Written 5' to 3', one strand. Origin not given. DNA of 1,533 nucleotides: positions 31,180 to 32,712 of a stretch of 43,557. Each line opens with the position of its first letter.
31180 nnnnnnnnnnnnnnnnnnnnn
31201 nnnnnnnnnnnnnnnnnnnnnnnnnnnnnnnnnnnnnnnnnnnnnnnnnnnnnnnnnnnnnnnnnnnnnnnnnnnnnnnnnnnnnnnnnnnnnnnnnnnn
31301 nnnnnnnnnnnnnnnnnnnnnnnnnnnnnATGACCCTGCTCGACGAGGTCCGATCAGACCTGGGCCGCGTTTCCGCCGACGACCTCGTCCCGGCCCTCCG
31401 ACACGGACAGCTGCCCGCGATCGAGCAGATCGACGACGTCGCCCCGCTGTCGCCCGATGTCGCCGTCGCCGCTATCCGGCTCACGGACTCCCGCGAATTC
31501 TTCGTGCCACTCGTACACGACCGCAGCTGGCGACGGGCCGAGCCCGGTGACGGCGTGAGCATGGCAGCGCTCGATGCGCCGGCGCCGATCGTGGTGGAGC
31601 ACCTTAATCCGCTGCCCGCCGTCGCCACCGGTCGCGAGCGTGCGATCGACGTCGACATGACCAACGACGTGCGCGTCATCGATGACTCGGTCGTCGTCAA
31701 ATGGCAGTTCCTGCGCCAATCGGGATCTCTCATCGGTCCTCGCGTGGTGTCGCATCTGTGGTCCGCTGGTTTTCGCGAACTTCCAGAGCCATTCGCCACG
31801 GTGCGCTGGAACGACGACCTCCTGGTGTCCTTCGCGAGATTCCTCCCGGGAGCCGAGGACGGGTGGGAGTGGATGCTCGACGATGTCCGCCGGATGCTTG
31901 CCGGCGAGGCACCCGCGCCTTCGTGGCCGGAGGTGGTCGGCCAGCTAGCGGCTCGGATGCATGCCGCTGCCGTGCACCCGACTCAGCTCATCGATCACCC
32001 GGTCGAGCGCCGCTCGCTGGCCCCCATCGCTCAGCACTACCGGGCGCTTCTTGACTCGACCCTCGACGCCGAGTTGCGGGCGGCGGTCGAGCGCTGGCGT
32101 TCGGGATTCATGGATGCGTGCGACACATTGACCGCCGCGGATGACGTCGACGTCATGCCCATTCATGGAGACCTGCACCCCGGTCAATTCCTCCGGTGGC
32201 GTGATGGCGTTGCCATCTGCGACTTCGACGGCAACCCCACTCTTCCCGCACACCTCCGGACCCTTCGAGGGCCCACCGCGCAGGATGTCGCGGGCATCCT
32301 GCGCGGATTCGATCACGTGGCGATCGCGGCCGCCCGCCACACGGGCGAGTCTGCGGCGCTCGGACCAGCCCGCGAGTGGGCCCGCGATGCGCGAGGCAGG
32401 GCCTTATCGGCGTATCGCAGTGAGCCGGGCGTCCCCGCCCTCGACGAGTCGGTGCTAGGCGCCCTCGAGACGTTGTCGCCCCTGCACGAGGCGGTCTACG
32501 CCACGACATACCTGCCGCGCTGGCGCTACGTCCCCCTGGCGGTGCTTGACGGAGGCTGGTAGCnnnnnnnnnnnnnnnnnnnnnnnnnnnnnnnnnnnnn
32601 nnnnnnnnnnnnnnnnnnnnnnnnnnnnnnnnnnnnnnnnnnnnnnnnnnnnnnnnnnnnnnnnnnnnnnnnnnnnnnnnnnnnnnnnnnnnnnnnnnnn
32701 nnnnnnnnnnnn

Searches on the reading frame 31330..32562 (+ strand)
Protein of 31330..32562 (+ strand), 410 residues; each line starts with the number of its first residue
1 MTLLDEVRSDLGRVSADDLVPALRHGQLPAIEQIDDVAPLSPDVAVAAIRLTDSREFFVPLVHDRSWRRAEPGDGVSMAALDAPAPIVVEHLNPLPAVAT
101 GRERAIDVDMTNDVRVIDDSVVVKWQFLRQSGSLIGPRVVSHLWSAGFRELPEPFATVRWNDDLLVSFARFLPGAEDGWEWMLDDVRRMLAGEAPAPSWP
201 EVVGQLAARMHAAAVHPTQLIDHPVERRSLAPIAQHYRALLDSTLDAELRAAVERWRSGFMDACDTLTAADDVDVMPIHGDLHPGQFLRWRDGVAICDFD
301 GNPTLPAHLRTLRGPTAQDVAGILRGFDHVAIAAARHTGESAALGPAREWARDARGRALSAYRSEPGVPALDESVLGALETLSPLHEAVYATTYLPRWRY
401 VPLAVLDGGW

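Call 8: search_protein_families(library=pfam, proteins=[window:31330-32562:+])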
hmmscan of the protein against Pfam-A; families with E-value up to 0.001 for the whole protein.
window:31330-32562:+ (410 aa): 0 families

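Call 9: search_protein_families(library=ncbifam, proteins=[window:31330-32562:+])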
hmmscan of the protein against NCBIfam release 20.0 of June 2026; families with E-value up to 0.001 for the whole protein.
window:31330-32562:+ (410 aa): 5 families
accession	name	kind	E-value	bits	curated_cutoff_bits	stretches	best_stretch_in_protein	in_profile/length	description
NF041273.1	GlcN_kinase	equivalog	4.1e-59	200.8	550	1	40-406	6-387/391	glucosamine kinase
TIGR02457.1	TreS_Cterm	hypoth_equivalog_domain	6.6e-15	54.8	375.05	1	228-364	334-464/529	putative maltokinase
NF011293.0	PRK14705.1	equivalog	1.4e-09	36.1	2376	1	202-403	262-463/1224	1,4-alpha-glucan branching enzyme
NF008738.0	PRK11768.1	equivalog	4e-07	29.7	194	1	201-306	124-227/327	serine/threonine protein kinase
NF038156.1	lant_syn_V_LxmK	equivalog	0.00012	21.3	315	1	192-300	105-216/347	class V lanthionine synthetase subunit LxmK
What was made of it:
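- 31330..32562 (+): GlcNK-family kinase of the Ser/His sister clade. NCBIfam GlcN_kinase at 200.8 bits, cutoff 550 (call 9).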

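Call 11: search_solved_structures(query=window:31330-32562:+, max_evalue=0.01, show_alignments=2)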
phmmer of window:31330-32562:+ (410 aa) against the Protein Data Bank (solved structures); distinct sequences matched with E-value up to 0.01: 4.
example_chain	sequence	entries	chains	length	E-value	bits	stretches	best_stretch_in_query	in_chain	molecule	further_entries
6hwj_A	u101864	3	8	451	4.1e-40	141.7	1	29-403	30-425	Glucosamine kinase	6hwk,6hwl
4o7o_A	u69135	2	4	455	1.5e-15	60.8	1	175-404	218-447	Maltokinase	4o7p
5jy7_I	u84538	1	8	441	1.9e-13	53.9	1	203-404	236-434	Maltokinase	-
4u94_A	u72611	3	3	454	1.9e-12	50.6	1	173-407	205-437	Maltokinase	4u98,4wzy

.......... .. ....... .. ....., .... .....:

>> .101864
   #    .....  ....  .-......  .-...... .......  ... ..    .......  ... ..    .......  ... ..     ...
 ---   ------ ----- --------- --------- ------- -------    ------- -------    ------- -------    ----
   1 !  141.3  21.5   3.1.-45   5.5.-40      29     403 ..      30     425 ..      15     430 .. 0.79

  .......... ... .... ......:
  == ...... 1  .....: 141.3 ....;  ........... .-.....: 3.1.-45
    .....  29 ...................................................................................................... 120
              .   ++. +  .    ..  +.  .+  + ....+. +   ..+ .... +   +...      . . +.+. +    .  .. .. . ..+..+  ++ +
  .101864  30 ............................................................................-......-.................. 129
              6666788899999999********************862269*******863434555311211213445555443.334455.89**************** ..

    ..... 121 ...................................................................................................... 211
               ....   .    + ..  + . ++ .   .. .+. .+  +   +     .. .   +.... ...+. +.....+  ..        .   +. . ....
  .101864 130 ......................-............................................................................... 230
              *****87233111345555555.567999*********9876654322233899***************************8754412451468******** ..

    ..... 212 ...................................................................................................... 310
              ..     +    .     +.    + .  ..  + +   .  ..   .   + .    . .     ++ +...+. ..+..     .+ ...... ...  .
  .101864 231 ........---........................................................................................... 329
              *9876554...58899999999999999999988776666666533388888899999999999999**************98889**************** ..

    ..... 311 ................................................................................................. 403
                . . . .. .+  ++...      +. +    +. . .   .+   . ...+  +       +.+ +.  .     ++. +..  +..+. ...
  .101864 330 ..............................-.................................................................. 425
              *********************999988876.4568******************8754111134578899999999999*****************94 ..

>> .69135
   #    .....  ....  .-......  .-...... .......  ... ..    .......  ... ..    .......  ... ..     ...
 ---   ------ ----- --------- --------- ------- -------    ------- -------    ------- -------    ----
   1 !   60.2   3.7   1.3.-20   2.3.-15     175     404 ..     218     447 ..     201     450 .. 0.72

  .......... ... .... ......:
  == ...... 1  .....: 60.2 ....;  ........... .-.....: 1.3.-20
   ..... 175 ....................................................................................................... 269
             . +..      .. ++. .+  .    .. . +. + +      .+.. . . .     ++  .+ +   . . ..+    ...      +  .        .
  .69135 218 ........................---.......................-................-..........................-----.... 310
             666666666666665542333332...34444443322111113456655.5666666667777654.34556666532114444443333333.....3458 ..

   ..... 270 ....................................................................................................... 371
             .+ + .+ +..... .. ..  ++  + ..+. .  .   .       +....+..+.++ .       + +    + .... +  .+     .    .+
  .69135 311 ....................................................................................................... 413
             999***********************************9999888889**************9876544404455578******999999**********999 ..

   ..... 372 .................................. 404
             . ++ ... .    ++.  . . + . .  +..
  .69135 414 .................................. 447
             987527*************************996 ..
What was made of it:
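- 31330..32562 (+): 6HWJ at E 4e-40; maltokinases at 1e-15 or weaker (call 11).
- There is weak similarity to maltokinase structures (E 1e-15 to 2e-12) and to the TreS C-terminal model at 54.8 bits (calls 9, 11).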

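Call 18: find_homologous_proteins(query=window:31330-32562:+, max_evalue=1e-10)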
Query window:31330-32562:+ (410 aa): 75 proteins with E <= 1e-10 among 8000 candidates.
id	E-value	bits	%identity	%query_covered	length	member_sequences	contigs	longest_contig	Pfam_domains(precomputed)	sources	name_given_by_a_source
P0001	2.1e-257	872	95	100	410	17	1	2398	-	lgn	-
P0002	3.7e-176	605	66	100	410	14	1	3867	-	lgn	-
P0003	5.8e-176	604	66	100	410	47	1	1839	-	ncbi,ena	-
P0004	3.7e-174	598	66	100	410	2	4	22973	-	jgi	-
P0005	3.7e-172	592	65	100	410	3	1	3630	-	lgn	-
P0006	7.6e-171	587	64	100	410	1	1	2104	-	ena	-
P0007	1.3e-169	583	66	100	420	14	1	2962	-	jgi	-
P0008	7.6e-168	577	63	100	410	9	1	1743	-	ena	-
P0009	8.5e-168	577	62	100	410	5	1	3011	-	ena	-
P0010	7.1e-159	548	61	100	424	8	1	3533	-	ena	-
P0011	5.7e-156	538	61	100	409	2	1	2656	-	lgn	-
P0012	6.8e-154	531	59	100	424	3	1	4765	-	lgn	-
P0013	7.5e-154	531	60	100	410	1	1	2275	-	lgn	-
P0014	3.3e-149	516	60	100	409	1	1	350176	-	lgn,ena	-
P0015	6.7e-149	515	60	100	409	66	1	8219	-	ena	-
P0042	3.0e-100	355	46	100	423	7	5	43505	-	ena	-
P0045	1.1e-86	310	44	99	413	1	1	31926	-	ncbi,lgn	-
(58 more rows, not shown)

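Call 20: find_encoding_contigs(protein=P0014, flank=10000, max_places=3)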
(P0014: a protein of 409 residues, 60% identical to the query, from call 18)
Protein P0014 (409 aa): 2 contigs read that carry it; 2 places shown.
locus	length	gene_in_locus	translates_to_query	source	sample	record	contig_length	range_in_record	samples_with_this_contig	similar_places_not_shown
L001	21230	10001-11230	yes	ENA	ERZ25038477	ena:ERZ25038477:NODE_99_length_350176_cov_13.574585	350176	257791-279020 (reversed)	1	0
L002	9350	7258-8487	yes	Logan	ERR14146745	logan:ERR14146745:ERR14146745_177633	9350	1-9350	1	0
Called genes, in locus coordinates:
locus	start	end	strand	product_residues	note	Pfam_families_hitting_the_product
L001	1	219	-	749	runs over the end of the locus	PF00580:UvrD-helicase (faint), PF01443:Viral_helicase1 (faint), PF13245:AAA_19 (faint), PF13361:UvrD_C (faint), PF13538:UvrD_C_2 (weak)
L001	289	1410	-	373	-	PF17964:Big_10, PF03734:YkuD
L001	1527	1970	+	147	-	PF12802:MarR_2 (weak), PF12840:HTH_20 (weak), PF13404:HTH_AsnC-type, PF13412:HTH_24, PF24034:DUF7343 (faint), PF01047:MarR (weak), PF09339:HTH_IclR (weak), PF01037:AsnC_trans_reg, +1 more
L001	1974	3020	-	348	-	PF02463:SMC_N (faint), PF00005:ABC_tran, PF08402:TOBE_2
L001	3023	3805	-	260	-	PF00528:BPD_transp_1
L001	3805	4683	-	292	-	PF00528:BPD_transp_1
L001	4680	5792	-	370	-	PF13531:SBP_bac_11, PF13416:SBP_bac_8, PF01547:SBP_bac_1, PF13343:SBP_bac_6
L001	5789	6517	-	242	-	PF00440:TetR_N, PF13977:TetR_C_6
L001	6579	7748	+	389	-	PF03435:Sacchrp_dh_NADP, PF16653:Sacchrp_dh_C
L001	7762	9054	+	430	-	PF00201:UDPGT, PF06722:EryCIII-like_C, PF04101:Glyco_tran_28_C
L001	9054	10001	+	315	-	PF01380:SIS (weak)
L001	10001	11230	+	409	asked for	-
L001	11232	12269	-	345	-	PF01212:Beta_elim_lyase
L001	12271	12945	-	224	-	PF00106:adh_short, PF01370:Epimerase (weak), PF13561:adh_short_C2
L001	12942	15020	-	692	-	PF14258:DUF4350 (weak), PF19985:DUF6421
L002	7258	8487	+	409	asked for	-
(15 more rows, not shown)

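Call 21: find_encoding_contigs(protein=P0042, flank=10000, max_places=3)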
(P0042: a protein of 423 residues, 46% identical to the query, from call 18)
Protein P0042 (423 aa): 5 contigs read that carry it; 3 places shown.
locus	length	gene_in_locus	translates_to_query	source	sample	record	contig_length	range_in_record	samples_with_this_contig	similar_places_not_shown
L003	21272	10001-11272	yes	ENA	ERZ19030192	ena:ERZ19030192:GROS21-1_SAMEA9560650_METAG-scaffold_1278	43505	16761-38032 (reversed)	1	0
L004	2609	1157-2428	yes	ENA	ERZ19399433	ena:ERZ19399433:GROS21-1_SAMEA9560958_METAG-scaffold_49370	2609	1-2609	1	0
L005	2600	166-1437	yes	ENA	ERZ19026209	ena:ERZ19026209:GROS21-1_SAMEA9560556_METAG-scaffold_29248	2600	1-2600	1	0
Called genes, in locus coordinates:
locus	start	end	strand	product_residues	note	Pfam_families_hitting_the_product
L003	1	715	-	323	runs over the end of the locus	PF04199:Cyclase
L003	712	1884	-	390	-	PF06500:FrsA-like, PF00561:Abhydrolase_1 (faint), PF12146:Hydrolase_4 (faint), PF12697:Abhydrolase_6, PF00326:Peptidase_S9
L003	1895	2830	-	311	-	PF00903:Glyoxalase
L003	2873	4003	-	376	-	PF01266:DAO (faint), PF01494:FAD_binding_3, PF07992:Pyr_redox_2 (weak)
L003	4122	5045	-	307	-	PF00126:HTH_1, PF03466:LysR_substrate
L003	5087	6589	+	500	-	PF00282:Pyridoxal_deC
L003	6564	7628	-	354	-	PF06081:ArAE_1, PF13515:FUSC_2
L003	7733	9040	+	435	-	PF00201:UDPGT, PF06722:EryCIII-like_C, PF04101:Glyco_tran_28_C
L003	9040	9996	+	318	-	-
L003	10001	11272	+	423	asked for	-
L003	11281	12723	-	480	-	PF00171:Aldedh, PF07368:DUF1487 (faint)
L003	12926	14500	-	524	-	PF25390:WD40_RLD, PF13540:RCC1_2, PF00415:RCC1, PF13540:RCC1_2, PF00415:RCC1 (weak), PF13540:RCC1_2, PF00415:RCC1 (weak), PF25390:WD40_RLD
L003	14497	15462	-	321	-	-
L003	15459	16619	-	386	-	PF03435:Sacchrp_dh_NADP (weak)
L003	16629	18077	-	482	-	PF08269:dCache_2, PF17200:sCache_2, PF17201:Cache_3-Cache_2, PF00672:HAMP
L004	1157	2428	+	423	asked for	-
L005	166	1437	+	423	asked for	-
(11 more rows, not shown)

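Call 22: find_encoding_contigs(protein=P0045, flank=10000, max_places=3)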
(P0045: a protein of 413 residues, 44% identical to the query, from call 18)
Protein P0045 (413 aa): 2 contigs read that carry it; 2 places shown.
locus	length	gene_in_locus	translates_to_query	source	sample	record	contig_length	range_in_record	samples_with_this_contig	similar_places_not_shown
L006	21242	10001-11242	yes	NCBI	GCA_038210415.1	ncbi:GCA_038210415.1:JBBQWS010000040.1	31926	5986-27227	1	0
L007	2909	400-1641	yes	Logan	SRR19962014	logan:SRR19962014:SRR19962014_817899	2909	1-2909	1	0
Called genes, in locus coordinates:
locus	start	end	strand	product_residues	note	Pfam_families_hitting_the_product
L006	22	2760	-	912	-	PF01751:Toprim, PF01131:Topoisom_bac, PF13368:Toprim_C_rpt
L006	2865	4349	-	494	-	PF23186:DUF7059, PF05175:MTS, PF13847:Methyltransf_31 (weak), PF08241:Methyltransf_11 (weak), PF13649:Methyltransf_25, PF25004:DUF7782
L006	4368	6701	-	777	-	PF03030:H_PPase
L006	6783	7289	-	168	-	PF13581:HATPase_c_2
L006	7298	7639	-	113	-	PF01740:STAS, PF13466:STAS_2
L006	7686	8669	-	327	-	PF01380:SIS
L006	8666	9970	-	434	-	PF00201:UDPGT, PF06722:EryCIII-like_C, PF04101:Glyco_tran_28_C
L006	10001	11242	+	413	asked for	-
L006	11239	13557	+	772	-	PF00270:DEAD, PF00271:Helicase_C, PF22982:WHD_HRQ1, PF09369:MZB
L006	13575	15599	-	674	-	PF26549:Tricorn_N (weak), PF07676:PD40 (faint), PF04122:CW_binding_2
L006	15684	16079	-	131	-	PF13400:Tad (weak)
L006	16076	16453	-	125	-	PF07811:TadE (weak)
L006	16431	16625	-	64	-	PF14029:DUF4244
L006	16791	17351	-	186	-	PF00482:T2SSF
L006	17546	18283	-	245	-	PF00482:T2SSF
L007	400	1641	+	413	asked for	-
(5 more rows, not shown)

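Call 25: find_related_loci(query=A1, collection=genome_contigs, flank=10000)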
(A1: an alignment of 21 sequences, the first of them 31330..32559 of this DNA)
Query A1 (410 aa) in genome_contigs; peptide patterns used: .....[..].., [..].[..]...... (x = any residue, [..] = any of these).
93 stretches matched a pattern; 37 encode a relative of the query (tblastn E <= 1e-3); 37 distinct loci.
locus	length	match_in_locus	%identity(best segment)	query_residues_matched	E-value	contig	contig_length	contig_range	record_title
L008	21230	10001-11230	88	1-410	0e+0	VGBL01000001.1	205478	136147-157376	MAG: Actinomycetota bacterium isolate K_Offshore_40m_m1_268 K_Offshore_40m_m1_268_Ga0194133_10000067, whole genome shotg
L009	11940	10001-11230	66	1-410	3e-171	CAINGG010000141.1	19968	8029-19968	MAG: uncultured actinobacterium isolate LaPlata-7m-b_bin-419 genome assembly, contig: bin-419:141/561, whole genome shot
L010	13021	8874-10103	65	1-410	2e-167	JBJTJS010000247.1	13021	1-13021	MAG: bacterium isolate samp_4310_metabat2_15 samp_4310_1244997, whole genome shotgun sequence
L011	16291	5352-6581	60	1-410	8e-151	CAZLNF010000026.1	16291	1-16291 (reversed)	MAG TPA_asm: uncultured Actinomyces sp. isolate SRP278252_co3_16 genome assembly, contig: NODE_6444_length_16291_cov_11.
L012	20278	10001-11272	60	1-410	6e-150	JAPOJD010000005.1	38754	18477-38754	MAG: Actinomycetota bacterium isolate bin54 k141_1476183_length_38754_cov_17.8890, whole genome shotgun sequence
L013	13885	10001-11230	60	1-410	5e-150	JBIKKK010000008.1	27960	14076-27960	MAG: Candidatus Nanopelagicales bacterium isolate ME2014-07-24_3300043772_group5_bin296 Rohwer_bin354_scaffold_1260_c1,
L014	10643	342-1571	58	1-410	2e-142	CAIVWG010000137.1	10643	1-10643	uncultured bacterium isolate LaPlata-a_bin-1899 genome assembly, contig: bin-1899:137/277, whole genome shotgun sequence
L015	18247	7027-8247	56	1-407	1e-141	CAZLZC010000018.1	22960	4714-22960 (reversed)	MAG TPA_asm: uncultured Actinomyces sp. isolate SRP272421_co4_312 genome assembly, contig: NODE_5139_length_22960_cov_10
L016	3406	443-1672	59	1-410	5e-142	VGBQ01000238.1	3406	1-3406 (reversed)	MAG: Actinomycetota bacterium isolate K_Offshore_40m_m2_150 K_Offshore_40m_m2_150_Ga0194133_10054366, whole genome shotg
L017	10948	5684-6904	56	1-407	6e-135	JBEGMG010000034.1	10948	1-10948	MAG: Actinomycetota bacterium isolate NASQAN2016_083_B_bin.22 scaffold_415594, whole genome shotgun sequence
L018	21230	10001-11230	66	1-410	2e-175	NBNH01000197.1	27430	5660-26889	MAG: Actinomycetales bacterium mxb001 NODE_295146_length_27430_cov_38.5398, whole genome shotgun sequence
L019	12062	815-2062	47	2-410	9e-104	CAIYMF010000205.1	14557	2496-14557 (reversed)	uncultured bacterium isolate LJ_bin-5001 genome assembly, contig: bin-5001:205/353, whole genome shotgun sequence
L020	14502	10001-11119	49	45-410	1e-103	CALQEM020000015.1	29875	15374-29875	MAG: Bifidobacterium breve isolate HRSG-H13-bin-111 genome assembly, contig: HRSG-H13-C2203, whole genome shotgun sequen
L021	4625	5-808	57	145-410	1e-90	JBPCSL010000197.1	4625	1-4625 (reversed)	MAG: Candidatus Nanopelagicales bacterium S1Ck117_1027547_flag_0_multi_13.5058_len_4625, whole genome shotgun sequence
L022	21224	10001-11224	44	4-409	1e-87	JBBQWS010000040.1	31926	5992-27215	MAG: Actinomycetes bacterium isolate Co_metawrap_2071 Cmw_2071_k141_1621511_length_31926_cov_14.9503, whole genome shotg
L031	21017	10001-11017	34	80-407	2e-33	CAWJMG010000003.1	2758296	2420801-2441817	MAG: uncultured Actinomycetes bacterium isolate MFD02832.bin.1.159 genome assembly, contig: contig_7793, whole genome sh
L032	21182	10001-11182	32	36-407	6e-33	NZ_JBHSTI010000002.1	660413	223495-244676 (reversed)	Longivirga aurantiaca strain CGMCC 4.7317 GCM70027017_28, whole genome shotgun sequence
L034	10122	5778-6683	35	103-406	8e-29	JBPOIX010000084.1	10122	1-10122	MAG: Actinomycetota bacterium isolate MAG_1116 c_000000596575, whole genome shotgun sequence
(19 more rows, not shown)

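Call 34: search_protein_families(library=pfam, proteins=[L032:7815-8507:-, L032:2420-3832:-, L032:917-2377:-, L032:12474-13850:-, L032:14717-16267:+, L032:14630-15541:-, L032:16322-18421:-, L032:13937-14602:+])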
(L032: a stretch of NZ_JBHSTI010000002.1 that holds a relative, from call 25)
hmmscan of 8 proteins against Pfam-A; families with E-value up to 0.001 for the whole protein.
L032:7815-8507:- (230 aa): 0 families

L032:2420-3832:- (470 aa): 1 family
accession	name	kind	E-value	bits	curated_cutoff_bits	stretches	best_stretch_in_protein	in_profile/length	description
PF01266.30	DAO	-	3.4e-57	195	27.9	1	43-403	1-349/353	FAD dependent oxidoreductase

L032:917-2377:- (486 aa): 1 family
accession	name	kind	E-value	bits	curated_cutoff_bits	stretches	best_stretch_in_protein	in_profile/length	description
PF00171.27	Aldedh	-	2.6e-164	547.6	23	1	22-468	12-460/461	Aldehyde dehydrogenase family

L032:12474-13850:- (458 aa): 1 family
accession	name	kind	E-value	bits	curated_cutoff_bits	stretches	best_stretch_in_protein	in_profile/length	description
PF00202.27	Aminotran_3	-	1.3e-114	383.5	30.5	1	63-444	3-402/403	Aminotransferase class-III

L032:14717-16267:+ (516 aa): 2 families
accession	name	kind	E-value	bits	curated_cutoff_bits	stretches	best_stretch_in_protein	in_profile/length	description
PF00501.34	AMP-binding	-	6.2e-88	295.6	29.9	1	24-378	4-384/384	AMP-binding enzyme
PF13193.12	AMP-binding_C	-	5.8e-21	75.6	24.5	1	429-504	1-76/76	AMP-binding enzyme C-terminal domain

L032:14630-15541:- (303 aa): 0 families

L032:16322-18421:- (699 aa): 1 family
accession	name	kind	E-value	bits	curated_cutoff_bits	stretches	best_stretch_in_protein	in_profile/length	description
PF03176.21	MMPL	-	2.8e-107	358.9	20.5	2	50-365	8-332/333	MMPL family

L032:13937-14602:+ (221 aa): 2 families
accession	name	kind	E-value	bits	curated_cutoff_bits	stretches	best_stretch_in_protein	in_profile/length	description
PF03083.21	MtN3_slv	-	2.2e-06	28.1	23.7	1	13-75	3-65/87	Sugar efflux transporter for intercellular exchange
PF04193.19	PQ-loop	-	2.8e-06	27.4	22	1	13-70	2-59/61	PQ loop repeat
